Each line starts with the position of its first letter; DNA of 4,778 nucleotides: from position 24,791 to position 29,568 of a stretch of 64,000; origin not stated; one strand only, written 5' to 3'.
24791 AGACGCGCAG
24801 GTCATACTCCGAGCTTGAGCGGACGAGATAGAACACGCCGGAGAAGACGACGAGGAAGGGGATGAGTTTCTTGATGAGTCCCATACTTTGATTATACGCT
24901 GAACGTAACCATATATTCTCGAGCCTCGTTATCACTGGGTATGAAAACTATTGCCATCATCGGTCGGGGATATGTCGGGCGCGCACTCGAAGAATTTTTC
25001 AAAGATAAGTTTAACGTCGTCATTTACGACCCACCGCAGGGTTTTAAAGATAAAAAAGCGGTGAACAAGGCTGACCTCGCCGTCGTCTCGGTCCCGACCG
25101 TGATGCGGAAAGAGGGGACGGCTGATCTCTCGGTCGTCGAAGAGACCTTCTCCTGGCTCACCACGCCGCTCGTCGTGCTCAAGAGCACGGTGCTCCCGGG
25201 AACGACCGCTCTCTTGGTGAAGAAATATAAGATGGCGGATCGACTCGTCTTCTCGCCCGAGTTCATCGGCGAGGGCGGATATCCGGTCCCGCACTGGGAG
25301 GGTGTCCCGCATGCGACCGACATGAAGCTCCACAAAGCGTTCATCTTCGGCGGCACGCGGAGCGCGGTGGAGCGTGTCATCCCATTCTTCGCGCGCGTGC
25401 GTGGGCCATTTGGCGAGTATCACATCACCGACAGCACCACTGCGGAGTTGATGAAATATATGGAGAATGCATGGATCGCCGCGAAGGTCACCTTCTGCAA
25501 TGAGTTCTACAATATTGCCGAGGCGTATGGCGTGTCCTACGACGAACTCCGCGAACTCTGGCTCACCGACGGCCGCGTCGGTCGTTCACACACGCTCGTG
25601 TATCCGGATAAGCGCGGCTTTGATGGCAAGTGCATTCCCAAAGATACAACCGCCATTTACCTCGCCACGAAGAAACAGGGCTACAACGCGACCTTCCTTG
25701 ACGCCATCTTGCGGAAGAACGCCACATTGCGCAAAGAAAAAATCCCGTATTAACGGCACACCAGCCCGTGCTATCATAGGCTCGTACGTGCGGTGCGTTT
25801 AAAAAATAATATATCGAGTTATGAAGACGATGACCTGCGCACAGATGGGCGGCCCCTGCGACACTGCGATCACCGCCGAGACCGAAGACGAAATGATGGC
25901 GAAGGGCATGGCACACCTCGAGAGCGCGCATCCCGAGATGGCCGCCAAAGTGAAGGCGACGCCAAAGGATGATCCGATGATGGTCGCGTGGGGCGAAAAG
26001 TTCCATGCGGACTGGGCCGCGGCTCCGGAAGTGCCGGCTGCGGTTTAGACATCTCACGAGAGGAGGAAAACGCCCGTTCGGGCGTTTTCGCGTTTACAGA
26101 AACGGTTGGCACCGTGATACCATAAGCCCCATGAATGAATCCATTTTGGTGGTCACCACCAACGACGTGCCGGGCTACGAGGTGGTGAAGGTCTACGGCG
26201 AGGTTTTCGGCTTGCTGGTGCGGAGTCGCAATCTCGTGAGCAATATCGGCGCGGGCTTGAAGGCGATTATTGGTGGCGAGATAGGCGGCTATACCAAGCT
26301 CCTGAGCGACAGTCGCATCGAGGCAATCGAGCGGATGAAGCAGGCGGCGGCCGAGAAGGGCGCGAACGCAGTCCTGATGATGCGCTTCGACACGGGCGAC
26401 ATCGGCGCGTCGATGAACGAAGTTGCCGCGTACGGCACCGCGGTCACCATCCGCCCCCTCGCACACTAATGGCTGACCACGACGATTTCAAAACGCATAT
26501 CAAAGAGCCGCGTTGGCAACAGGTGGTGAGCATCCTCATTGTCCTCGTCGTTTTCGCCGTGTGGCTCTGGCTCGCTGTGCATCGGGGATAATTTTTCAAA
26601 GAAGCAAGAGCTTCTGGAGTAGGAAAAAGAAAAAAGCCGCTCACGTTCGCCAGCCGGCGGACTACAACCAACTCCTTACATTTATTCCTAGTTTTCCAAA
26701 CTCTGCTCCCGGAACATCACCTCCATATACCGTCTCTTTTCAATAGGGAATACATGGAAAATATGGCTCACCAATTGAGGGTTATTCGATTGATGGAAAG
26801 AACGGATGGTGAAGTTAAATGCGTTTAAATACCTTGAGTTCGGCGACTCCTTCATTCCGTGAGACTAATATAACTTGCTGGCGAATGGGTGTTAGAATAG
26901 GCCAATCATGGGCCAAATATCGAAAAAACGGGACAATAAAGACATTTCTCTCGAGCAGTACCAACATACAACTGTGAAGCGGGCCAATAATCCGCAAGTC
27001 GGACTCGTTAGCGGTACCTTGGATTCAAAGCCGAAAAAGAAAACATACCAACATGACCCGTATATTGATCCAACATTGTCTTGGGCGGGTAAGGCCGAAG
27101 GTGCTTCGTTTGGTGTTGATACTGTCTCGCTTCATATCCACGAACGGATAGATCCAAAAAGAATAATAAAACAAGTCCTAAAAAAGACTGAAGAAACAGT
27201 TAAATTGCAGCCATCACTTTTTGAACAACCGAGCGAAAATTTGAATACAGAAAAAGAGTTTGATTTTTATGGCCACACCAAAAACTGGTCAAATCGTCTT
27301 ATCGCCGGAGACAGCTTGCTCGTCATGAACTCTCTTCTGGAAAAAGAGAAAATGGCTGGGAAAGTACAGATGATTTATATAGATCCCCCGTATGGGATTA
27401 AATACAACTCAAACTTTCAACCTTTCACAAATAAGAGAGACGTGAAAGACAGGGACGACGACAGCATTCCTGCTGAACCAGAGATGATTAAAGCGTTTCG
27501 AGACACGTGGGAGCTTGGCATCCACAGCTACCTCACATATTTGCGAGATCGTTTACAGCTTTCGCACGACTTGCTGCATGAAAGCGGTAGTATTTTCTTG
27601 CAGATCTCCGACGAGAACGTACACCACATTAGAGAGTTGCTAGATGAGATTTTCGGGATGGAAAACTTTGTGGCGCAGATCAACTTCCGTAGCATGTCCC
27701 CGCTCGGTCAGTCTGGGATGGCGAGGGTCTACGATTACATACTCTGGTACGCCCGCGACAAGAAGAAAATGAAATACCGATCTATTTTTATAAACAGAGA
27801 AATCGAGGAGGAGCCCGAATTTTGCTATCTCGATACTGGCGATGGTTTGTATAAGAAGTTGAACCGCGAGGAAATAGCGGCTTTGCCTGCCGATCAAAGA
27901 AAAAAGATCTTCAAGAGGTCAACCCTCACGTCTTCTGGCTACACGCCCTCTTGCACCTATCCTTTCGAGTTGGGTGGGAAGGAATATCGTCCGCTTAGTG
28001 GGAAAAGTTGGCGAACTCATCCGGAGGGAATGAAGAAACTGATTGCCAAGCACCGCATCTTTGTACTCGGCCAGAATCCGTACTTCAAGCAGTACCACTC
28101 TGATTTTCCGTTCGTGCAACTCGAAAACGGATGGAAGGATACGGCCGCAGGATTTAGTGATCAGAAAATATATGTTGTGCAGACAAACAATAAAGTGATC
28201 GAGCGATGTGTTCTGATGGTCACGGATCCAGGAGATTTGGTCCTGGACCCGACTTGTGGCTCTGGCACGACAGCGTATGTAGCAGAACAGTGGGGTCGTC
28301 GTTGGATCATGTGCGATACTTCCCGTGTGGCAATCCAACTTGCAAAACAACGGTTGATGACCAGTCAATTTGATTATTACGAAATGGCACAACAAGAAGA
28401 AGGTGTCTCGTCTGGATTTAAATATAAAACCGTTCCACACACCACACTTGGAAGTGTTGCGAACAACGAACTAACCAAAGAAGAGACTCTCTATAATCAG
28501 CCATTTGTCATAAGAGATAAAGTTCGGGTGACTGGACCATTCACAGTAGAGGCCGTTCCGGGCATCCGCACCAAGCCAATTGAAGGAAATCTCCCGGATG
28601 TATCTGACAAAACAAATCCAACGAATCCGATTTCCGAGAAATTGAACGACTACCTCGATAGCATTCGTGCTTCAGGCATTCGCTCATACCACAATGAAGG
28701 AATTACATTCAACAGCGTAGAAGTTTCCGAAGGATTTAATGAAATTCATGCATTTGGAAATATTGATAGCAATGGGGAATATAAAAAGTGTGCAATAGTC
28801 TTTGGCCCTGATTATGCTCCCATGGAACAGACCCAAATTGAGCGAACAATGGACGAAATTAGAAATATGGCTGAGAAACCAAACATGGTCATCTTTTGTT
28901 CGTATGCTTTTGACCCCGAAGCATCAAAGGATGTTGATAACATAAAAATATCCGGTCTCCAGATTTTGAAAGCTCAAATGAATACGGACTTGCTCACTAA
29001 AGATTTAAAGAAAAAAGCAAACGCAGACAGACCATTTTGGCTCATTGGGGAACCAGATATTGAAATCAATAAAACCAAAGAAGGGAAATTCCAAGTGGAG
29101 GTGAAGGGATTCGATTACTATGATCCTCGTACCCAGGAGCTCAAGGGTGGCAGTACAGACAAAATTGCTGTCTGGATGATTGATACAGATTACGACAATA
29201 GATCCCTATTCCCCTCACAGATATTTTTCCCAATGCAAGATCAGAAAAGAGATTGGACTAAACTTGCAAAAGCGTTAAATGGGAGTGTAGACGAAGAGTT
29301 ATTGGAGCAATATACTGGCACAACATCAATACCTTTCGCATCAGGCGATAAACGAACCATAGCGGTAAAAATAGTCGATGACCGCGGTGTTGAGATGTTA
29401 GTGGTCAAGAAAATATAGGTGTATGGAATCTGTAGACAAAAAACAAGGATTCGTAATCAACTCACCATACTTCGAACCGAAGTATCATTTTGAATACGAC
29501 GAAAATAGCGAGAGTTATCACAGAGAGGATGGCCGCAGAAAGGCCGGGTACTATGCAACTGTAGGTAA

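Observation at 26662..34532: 7.9-kb AT-rich genomic island at tRNA-Asn bounded by 17-bp direct repeats, carrying Type III R-M and no integrase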

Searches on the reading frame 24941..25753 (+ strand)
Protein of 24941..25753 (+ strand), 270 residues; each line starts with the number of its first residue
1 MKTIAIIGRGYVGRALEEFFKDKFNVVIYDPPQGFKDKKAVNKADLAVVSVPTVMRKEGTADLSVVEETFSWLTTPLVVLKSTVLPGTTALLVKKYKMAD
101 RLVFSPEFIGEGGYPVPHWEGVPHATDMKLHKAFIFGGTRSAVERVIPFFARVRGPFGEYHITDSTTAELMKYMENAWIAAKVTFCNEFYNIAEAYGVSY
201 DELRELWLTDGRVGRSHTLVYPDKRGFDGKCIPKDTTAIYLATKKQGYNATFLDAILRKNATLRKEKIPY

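Call 34: find_related_loci(query=window:24941-25753:+, collection=metagenome_contigs, flank=10000)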
Query window:24941-25753:+ (270 aa) in metagenome_contigs; peptide patterns used: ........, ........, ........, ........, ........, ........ (x = any residue, [..] = any of these).
150 stretches matched a pattern; 44 encode a relative of the query (tblastn E <= 1e-3); 44 distinct loci.
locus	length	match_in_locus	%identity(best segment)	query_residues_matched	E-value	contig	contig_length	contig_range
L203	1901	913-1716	76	1-268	5e-152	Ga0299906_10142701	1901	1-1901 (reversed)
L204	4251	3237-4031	73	1-265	2e-137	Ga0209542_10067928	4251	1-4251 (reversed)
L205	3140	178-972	72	1-265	2e-139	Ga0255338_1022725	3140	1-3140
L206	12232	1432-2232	64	2-268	2e-119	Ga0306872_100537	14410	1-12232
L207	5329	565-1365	64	2-268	1e-119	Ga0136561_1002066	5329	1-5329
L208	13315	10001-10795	55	2-266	2e-95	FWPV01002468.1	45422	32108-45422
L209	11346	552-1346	53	2-266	4e-93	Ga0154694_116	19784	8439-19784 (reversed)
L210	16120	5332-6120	54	2-266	8e-93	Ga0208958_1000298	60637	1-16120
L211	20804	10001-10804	52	2-269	5e-92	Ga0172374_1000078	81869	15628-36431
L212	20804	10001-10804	52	2-269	5e-92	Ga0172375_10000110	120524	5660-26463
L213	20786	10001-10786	54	2-265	6e-92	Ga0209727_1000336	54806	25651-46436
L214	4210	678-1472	51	2-266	5e-91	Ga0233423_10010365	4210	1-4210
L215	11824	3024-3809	52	4-267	2e-89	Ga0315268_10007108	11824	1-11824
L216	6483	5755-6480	56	2-245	4e-89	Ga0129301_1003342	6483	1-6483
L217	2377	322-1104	51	2-264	1e-91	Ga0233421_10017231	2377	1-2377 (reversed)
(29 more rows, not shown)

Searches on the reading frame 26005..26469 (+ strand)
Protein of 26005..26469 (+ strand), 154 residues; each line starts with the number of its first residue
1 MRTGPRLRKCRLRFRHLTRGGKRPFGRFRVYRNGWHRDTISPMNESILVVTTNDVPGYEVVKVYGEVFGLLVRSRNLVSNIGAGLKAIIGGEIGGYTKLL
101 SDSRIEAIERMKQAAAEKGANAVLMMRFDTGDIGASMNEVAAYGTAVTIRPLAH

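Call 7: search_protein_families(library=pfam, proteins=[window:26005-26469:+], max_evalue=0.01)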
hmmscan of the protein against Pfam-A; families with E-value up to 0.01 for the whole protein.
window:26005-26469:+ (154 aa): 1 family
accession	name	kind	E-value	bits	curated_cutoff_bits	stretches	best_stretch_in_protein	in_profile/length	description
PF01906.23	YbjQ_1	-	2.3e-36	124.9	23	1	47-149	1-103/103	Putative heavy-metal-binding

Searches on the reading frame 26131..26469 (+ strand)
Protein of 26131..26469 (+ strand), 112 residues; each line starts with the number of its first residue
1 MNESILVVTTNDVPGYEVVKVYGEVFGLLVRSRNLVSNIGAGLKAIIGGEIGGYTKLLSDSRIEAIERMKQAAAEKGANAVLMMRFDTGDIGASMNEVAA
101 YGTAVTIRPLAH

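Call 17: find_encoding_contigs(protein=window:26131-26469:+, flank=10000, max_places=10)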
Protein window:26131-26469:+ (112 aa): 1 contig read that carries it; 1 place shown.
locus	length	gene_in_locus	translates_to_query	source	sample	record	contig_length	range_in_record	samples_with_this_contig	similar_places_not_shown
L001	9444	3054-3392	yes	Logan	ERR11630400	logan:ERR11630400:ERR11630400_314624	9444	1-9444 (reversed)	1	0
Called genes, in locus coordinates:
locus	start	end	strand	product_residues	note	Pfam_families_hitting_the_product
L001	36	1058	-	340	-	PF00704:Glyco_hydro_18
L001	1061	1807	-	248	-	PF14023:Bestrophin-like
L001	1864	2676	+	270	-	PF03721:UDPG_MGDP_dh_N, PF00984:UDPG_MGDP_dh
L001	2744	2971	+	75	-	PF06348:DUF1059 (weak)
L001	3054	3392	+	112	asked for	PF01906:YbjQ_1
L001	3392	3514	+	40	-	-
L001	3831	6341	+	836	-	PF01555:N6_N4_Mtase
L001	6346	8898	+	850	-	PF04851:ResIII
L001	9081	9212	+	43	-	-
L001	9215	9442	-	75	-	?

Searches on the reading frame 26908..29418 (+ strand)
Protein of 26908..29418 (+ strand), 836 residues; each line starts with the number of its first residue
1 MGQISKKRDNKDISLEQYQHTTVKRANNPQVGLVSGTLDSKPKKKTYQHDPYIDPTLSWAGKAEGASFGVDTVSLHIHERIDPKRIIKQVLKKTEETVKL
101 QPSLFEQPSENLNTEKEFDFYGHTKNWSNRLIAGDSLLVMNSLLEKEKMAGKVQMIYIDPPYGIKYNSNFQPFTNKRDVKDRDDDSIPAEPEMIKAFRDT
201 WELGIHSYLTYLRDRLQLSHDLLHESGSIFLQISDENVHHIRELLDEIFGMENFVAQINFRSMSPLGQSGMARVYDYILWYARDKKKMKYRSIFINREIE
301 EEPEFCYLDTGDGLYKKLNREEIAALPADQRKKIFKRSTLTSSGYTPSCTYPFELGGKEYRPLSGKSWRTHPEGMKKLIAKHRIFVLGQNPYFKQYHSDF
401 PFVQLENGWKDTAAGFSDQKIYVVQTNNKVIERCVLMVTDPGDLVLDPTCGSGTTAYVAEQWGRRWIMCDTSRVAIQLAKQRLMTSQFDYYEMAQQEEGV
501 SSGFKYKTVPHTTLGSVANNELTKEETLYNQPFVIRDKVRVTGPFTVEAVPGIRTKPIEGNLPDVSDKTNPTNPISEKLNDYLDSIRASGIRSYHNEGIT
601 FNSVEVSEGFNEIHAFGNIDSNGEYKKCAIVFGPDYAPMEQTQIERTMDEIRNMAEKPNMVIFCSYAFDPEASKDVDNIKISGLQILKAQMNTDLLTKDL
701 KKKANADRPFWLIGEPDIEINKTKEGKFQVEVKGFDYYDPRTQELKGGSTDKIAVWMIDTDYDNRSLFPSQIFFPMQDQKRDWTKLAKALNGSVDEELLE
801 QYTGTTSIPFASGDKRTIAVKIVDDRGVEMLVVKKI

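Call 7: search_protein_families(library=pfam, proteins=[window:26908-29418:+], max_evalue=0.01)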
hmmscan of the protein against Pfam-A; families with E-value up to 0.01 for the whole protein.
window:26908-29418:+ (836 aa): 2 families
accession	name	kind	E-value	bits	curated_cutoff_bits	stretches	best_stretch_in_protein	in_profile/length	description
PF01555.25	N6_N4_Mtase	-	2.9e-34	119.4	26.7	1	153-480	1-220/221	DNA methylase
PF13649.12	Methyltransf_25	-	0.0031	18.6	27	1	445-487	1-45/97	Methyltransferase domain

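Call 23: search_protein_families(library=phrogs, proteins=[window:26908-29418:+], max_evalue=0.01)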
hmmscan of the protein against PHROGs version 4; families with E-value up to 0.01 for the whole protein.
window:26908-29418:+ (836 aa): 6 families
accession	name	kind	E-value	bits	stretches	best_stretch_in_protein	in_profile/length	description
phrog_67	-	other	1.7e-65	223.4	2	56-528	83-388/743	DNA methyltransferase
phrog_3008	-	other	4.3e-13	50.1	1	429-484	157-212/244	DNA methyltransferase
phrog_498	-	other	3e-10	40.2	1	430-487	367-424/633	DNA methyltransferase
phrog_26713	-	other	6.5e-08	33.4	1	129-171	6-45/74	methyltransferase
phrog_18293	-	other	0.00038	21.4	1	421-484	45-108/119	methyltransferase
phrog_8769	-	other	0.0016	19.2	1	435-480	5-50/71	methyltransferase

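Call 24: search_protein_families(library=padloc, proteins=[window:26908-29418:+], max_evalue=0.01)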
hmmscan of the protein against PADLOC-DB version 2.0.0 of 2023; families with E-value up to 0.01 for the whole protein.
window:26908-29418:+ (836 aa): 55 families (the best 25 are shown)
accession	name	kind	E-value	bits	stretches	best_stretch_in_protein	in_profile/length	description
PDLC03632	MTase_III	-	5.5e-147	489.4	2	52-500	78-546/983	Type III methyltransferase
PDLC03354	MTase_II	-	2.1e-41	140.3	1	129-490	61-389/425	Type II methyltransferase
PDLC03644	MTase_III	-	3.6e-40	136.2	1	116-507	26-419/542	Type III methyltransferase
PDLC03636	MTase_III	-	5.3e-39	132.4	3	207-301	94-189/575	Type III methyltransferase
PDLC03634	MTase_III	-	6.6e-35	119.1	1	128-456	94-423/621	Type III methyltransferase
PDLC03633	MTase_III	-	9.4e-31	105.1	2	122-283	71-228/616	Type III methyltransferase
PDLC03635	MTase_III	-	1.5e-30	104.5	3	206-301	266-366/708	Type III methyltransferase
PDLC03638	MTase_III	-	3e-29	99.9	1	207-469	430-663/816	Type III methyltransferase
PDLC03339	MTase_II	-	1.5e-27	94.4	2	129-294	4-146/399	Type II methyltransferase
PDLC03641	MTase_III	-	2.8e-26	90.2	1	114-458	90-427/657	Type III methyltransferase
PDLC03300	MTase_II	-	4e-26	89.8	2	150-298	28-177/302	Type II methyltransferase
PDLC03371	MTase_II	-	1.2e-24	85.2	2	422-486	191-255/260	Type II methyltransferase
PDLC03299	MTase_II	-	1.1e-21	75.6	2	424-495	198-270/296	Type II methyltransferase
PDLC03637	MTase_III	-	2.6e-20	70.6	1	124-293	120-273/513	Type III methyltransferase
PDLC03216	MTase_II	-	3.7e-18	63.6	2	417-531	189-298/364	Type II methyltransferase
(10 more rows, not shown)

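Call 69: find_homologous_proteins(query=window:26908-29418:+, max_evalue=1e-100)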
Query window:26908-29418:+ (836 aa): 8000 proteins with E <= 1e-100 among 8000 candidates; the best 120 are listed.
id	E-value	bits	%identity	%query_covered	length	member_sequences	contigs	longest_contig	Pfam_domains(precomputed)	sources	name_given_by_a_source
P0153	0.0e+0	1940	100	100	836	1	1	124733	PF01555.25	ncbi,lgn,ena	-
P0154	0.0e+0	1472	76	100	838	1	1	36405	PF01555.25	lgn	-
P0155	0.0e+0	1470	77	100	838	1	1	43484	PF01555.25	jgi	jgi:adenine-specific DNA-methyltransferase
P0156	0.0e+0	1469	76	100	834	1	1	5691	PF01555.25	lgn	-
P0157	0.0e+0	1467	77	100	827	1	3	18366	PF01555.25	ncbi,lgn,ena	-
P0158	0.0e+0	1464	75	100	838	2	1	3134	PF01555.25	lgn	-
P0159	0.0e+0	1460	76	100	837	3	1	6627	PF01555.25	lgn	-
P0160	0.0e+0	1459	76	100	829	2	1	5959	PF01555.25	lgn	-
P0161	0.0e+0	1454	75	100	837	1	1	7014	PF01555.25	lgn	-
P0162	0.0e+0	1453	76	99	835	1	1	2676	PF01555.25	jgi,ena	-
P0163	0.0e+0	1438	75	99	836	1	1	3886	PF01555.25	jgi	-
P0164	0.0e+0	1437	76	99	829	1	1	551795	PF01555.25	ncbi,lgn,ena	-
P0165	0.0e+0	1433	74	100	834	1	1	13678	PF01555.25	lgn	-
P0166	0.0e+0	1432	76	99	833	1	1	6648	PF01555.25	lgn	-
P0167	0.0e+0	1430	75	98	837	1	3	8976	PF01555.25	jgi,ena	-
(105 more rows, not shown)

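Call 70: find_encoding_contigs(protein=P0155, flank=10000, max_places=2)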
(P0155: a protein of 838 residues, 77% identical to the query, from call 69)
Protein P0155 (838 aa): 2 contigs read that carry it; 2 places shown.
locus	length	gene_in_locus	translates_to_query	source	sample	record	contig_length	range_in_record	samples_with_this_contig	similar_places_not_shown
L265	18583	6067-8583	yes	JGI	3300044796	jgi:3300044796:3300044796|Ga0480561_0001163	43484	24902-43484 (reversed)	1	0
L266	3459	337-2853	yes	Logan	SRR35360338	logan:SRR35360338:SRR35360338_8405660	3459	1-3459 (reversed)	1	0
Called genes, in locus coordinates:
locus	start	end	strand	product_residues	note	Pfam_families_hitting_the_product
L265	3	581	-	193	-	?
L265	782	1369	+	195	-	PF27257:HI_0787_N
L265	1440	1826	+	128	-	-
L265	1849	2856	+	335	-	-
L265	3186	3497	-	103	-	-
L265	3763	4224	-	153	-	-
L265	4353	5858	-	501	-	PF11074:DUF2779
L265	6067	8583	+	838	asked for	PF01555:N6_N4_Mtase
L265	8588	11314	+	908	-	PF04851:ResIII, PF08722:Tn7_TnsA-like_N (weak)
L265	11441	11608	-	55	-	-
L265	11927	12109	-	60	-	-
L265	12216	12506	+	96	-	PF04266:ASCH (weak), PF12961:DUF3850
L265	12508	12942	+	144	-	PF00293:NUDIX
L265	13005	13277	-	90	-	PF00216:Bac_DNA_binding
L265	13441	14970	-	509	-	PF12072:RNase_Y_N, PF00013:KH_1 (weak), PF01966:HD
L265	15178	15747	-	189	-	PF00574:CLP_protease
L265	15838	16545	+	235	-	PF04452:Methyltrans_RNA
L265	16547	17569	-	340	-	PF05697:Trigger_N, PF05698:Trigger_C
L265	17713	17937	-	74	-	-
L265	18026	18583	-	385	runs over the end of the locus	PF08529:NusA_N, PF00575:S1, PF13184:KH_NusA_1st, PF26594:KH_NusA_2nd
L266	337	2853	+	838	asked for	PF01555:N6_N4_Mtase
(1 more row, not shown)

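Call 74: search_protein_families(library=ncbifam, proteins=[window:26908-29418:+], max_evalue=0.01)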
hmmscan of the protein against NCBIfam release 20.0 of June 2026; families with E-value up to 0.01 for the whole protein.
window:26908-29418:+ (836 aa): 4 families
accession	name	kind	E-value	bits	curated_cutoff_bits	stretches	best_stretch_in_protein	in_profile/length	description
NF050803.1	DnaMtaseCcrMCaul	equivalog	2.8e-17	62.7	830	2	417-549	181-308/350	adenine-specific DNA-methyltransferase CcrM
NF008572.0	PRK11524.1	equivalog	1.9e-13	50.2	292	1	425-495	198-269/294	adenine-specific DNA-methyltransferase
NF010253.0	PRK13699.1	subfamily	1.3e-05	25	244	1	431-487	153-209/226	DNA methyltransferase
NF001786.0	PRK00517.2-4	equivalog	0.0044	16.2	327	1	438-488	140-190/277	50S ribosomal protein L11 methyltransferase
